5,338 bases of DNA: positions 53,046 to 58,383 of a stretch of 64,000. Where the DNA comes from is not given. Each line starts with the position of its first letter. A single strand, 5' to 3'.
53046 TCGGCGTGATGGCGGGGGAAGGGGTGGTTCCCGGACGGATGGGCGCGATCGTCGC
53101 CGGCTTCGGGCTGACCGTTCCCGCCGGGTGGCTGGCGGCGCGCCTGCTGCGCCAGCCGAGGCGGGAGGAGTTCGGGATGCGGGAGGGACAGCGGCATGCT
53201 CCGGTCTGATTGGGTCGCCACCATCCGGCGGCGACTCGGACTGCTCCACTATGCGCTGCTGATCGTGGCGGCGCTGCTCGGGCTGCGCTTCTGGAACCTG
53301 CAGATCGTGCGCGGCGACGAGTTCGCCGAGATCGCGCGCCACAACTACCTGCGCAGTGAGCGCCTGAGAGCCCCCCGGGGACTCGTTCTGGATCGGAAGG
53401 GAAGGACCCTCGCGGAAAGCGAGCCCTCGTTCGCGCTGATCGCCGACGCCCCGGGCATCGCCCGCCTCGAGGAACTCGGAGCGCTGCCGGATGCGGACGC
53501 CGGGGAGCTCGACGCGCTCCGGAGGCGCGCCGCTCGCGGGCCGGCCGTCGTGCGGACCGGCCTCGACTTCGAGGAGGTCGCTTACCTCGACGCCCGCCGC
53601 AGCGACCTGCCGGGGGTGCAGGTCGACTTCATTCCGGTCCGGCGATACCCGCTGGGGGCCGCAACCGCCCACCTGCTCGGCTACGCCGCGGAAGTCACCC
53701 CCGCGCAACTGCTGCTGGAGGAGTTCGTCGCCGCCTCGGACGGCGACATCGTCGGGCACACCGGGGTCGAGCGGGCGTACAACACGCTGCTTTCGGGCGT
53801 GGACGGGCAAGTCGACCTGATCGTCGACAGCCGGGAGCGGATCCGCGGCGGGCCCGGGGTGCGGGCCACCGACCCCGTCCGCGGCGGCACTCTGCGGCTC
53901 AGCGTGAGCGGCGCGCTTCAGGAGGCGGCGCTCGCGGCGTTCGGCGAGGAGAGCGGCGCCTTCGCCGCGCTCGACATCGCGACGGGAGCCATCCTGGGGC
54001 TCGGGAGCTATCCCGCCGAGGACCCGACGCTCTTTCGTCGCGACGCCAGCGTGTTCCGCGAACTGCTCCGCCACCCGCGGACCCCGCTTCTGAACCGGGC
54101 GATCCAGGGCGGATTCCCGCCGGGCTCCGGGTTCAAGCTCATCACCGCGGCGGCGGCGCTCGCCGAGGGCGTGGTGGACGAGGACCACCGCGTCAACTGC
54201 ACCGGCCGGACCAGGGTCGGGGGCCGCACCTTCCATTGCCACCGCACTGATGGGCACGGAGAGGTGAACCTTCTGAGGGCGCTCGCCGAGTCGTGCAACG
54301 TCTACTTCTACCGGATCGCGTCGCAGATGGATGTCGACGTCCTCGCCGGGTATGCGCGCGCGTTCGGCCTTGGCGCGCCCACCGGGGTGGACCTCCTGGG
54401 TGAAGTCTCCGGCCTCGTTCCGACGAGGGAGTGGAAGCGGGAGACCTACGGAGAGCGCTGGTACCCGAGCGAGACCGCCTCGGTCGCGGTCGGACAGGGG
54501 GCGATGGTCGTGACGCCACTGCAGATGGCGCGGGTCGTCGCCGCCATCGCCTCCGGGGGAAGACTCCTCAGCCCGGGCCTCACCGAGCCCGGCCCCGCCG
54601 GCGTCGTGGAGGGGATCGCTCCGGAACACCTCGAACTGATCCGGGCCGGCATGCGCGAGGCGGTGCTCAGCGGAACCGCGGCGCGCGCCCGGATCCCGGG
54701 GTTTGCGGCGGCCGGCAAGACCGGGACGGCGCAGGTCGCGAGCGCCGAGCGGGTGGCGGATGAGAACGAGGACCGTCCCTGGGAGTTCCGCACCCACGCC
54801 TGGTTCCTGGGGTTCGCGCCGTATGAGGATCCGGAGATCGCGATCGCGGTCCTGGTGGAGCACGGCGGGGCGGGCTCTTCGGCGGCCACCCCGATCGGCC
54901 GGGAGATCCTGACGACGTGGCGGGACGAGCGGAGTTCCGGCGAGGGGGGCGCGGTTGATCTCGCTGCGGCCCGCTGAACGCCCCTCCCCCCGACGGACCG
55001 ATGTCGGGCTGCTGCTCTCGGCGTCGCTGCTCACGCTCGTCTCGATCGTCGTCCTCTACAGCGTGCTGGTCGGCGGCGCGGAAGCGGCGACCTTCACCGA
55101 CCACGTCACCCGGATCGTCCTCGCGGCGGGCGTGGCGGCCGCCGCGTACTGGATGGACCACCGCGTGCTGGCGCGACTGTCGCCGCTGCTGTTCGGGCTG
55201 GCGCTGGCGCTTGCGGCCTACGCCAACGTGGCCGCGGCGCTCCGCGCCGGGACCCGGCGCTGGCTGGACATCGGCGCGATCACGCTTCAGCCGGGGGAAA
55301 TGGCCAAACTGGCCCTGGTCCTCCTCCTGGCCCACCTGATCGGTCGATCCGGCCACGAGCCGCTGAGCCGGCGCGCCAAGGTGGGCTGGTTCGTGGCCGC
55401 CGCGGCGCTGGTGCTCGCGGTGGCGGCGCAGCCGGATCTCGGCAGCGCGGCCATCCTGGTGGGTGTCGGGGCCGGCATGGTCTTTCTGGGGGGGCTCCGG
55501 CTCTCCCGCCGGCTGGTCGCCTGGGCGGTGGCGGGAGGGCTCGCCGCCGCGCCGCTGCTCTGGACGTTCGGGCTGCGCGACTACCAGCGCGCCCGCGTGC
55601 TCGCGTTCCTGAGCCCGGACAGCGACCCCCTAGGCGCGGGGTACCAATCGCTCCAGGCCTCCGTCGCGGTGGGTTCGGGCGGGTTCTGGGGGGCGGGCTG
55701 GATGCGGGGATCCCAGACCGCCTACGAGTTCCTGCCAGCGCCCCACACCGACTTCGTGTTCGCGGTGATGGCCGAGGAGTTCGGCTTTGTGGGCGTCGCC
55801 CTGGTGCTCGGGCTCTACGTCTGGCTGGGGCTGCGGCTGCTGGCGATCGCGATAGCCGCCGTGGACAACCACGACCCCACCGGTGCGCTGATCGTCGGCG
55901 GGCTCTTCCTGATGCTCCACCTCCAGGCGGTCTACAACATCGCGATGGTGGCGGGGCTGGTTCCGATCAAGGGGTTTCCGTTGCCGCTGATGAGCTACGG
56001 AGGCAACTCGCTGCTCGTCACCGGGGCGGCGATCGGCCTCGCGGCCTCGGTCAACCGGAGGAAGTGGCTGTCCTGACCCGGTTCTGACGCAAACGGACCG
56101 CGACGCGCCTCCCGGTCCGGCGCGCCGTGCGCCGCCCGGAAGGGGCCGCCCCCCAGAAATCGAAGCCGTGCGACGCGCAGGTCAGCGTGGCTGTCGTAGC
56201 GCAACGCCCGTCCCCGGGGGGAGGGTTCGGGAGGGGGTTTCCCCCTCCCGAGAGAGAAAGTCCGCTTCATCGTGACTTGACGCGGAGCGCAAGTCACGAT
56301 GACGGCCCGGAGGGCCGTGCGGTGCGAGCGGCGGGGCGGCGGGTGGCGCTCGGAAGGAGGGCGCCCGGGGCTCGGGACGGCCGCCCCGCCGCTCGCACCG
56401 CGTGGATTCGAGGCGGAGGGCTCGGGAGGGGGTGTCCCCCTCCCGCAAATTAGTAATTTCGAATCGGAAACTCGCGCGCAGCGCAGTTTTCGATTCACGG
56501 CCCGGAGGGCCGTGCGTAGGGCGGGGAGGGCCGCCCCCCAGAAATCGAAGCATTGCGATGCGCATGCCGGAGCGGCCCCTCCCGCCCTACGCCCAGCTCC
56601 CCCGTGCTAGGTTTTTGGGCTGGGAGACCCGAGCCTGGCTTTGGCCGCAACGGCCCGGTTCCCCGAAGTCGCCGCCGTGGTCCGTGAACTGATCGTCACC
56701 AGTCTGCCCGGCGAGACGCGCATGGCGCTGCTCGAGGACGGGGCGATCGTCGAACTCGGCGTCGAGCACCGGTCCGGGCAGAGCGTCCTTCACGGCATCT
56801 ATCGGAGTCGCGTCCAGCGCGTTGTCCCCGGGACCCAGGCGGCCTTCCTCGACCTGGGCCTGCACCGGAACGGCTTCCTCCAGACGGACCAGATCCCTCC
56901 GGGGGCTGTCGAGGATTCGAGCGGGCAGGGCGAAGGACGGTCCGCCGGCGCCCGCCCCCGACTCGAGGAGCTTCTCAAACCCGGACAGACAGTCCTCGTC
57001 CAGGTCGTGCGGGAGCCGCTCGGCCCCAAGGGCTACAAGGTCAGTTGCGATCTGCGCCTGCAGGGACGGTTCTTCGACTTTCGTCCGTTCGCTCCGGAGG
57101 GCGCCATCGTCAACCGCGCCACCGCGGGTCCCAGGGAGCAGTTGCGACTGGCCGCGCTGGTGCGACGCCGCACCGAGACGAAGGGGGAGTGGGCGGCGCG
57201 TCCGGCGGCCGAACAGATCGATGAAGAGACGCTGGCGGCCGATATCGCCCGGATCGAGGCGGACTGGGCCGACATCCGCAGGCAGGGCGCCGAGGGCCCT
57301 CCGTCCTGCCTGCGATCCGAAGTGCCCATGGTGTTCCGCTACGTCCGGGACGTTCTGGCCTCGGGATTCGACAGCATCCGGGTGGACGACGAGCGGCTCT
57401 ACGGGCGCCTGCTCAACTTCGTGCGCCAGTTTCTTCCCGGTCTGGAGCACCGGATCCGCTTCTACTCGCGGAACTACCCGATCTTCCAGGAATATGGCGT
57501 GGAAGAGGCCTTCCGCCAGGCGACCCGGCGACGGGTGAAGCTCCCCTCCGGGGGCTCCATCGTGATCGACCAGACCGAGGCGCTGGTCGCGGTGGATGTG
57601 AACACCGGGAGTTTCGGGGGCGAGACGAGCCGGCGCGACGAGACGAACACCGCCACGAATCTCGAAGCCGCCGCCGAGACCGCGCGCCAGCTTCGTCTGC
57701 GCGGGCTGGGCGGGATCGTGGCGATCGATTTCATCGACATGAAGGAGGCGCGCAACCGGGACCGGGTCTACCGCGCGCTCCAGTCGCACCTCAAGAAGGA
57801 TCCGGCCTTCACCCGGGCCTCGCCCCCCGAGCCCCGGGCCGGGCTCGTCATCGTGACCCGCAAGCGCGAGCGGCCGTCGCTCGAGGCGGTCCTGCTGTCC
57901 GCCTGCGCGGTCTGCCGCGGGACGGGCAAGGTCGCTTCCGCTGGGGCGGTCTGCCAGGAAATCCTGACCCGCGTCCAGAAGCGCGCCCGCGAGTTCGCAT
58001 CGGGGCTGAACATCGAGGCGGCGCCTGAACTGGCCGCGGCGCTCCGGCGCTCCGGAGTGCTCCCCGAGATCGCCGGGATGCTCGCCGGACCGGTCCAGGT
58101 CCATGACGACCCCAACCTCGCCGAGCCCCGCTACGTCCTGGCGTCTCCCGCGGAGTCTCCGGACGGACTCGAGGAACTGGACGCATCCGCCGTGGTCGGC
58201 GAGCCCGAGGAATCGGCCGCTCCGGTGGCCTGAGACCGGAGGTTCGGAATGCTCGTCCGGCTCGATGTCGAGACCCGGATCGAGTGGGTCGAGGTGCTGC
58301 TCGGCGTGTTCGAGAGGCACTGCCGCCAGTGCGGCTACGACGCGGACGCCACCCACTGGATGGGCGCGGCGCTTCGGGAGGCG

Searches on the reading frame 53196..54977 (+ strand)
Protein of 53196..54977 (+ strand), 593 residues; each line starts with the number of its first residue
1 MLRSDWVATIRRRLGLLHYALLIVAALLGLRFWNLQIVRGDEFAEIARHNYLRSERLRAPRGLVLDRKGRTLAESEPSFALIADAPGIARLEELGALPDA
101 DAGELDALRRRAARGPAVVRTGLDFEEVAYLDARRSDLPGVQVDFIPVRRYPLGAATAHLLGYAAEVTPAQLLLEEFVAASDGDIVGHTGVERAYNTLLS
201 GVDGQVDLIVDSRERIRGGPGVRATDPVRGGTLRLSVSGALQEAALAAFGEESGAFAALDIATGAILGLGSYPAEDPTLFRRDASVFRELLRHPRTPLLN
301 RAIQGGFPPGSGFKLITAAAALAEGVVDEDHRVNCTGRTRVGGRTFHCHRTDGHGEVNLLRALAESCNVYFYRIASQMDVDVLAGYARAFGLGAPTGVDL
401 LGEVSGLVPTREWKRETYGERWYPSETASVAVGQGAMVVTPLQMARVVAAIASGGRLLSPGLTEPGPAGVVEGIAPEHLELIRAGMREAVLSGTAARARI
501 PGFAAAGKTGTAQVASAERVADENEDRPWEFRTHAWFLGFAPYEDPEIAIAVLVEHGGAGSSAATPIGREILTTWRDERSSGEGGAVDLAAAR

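Call 84: search_protein_families(library=pfam, proteins=[window:53196-54977:+], max_evalue=0.00001)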
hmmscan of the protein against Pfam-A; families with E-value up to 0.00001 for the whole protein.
window:53196-54977:+ (593 aa): 2 families
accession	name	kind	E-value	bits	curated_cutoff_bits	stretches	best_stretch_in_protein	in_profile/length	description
PF00905.27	Transpeptidase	-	1.1e-65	222.3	22.1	1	254-572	1-298/299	Penicillin binding protein transpeptidase domain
PF03717.20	PBP_dimer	-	3.2e-26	93.3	24.4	1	58-216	3-175/180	Penicillin-binding Protein dimerisation domain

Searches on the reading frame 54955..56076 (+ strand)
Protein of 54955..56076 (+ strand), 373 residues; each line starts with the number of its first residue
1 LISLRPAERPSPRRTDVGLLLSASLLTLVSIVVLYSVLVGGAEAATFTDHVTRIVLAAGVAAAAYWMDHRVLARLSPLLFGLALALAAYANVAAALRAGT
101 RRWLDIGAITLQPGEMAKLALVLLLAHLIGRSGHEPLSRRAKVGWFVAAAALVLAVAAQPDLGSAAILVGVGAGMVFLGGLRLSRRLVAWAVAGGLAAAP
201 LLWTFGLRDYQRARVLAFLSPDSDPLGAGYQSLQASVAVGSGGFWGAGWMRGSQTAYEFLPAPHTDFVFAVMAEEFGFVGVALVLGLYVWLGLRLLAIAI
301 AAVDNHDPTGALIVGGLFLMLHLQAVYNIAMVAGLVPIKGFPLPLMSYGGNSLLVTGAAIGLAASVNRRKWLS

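Call 84: search_protein_families(library=pfam, proteins=[window:54955-56076:+], max_evalue=0.00001)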
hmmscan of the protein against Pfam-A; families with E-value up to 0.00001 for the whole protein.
window:54955-56076:+ (373 aa): 1 family
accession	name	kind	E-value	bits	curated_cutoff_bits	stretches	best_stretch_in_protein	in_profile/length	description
PF01098.24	FTSW_RODA_SPOVE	-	1.1e-83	281.6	26.4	1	20-369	11-353/356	Cell cycle protein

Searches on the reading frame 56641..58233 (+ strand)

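Call 84: search_protein_families(library=pfam, proteins=[window:56641-58233:+], max_evalue=0.00001)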
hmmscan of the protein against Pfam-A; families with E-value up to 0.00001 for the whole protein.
window:56641-58233:+ (530 aa): 1 family
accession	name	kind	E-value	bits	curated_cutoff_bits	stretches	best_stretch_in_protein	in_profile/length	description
PF10150.14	RNase_E_G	-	1.1e-68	232.1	25.5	1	140-409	2-269/270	Ribonuclease E/G family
